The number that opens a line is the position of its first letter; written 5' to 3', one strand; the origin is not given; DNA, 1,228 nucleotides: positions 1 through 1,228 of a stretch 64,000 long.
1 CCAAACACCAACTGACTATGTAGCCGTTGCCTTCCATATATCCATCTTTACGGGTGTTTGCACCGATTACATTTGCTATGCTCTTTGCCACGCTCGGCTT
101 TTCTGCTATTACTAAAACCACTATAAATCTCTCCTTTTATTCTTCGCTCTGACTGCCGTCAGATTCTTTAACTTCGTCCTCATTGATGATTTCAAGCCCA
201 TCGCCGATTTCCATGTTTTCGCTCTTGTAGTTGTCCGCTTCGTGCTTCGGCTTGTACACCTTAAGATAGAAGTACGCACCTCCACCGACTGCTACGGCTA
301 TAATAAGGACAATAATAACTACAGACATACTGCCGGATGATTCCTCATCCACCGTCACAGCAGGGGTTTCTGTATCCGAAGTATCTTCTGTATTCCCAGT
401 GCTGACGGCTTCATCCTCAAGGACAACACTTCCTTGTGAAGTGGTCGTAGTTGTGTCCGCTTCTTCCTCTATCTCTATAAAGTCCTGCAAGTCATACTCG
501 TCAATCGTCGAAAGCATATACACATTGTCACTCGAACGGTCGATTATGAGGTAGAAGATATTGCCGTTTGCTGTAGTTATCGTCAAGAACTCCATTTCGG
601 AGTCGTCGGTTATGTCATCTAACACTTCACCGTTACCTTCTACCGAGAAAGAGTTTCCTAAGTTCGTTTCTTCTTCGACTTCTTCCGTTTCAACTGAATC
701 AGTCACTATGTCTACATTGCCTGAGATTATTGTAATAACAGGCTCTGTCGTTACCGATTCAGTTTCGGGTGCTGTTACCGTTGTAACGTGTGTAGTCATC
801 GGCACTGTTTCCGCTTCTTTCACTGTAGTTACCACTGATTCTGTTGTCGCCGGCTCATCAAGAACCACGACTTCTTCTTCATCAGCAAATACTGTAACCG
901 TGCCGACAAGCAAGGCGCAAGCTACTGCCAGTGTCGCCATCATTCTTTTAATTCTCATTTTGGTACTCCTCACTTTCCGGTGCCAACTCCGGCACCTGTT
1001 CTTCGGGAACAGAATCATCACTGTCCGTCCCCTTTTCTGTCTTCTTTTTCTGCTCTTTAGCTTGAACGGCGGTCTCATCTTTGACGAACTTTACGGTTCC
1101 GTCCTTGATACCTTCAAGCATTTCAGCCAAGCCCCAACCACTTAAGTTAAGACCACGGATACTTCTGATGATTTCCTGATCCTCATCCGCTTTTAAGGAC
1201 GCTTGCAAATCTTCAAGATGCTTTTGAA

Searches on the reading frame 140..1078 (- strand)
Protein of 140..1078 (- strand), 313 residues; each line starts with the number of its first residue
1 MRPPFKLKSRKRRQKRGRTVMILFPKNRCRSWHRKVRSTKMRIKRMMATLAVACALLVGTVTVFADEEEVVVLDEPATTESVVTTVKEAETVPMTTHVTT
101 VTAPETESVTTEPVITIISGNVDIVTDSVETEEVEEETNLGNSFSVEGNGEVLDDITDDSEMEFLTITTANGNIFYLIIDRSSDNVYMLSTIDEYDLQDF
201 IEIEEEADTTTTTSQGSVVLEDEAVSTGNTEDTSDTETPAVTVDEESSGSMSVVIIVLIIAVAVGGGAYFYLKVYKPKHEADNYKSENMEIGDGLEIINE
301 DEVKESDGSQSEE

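Call 59: search_protein_families(library=pfam, proteins=[window:140-1078:-], max_evalue=0.001)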
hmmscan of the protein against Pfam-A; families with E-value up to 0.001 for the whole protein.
window:140-1078:- (313 aa): 1 family
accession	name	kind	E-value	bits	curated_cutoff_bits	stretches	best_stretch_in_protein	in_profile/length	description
PF14283.11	CD1107-like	-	8.7e-25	87.9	26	1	144-280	2-158/158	Mobile element protein CD1107-like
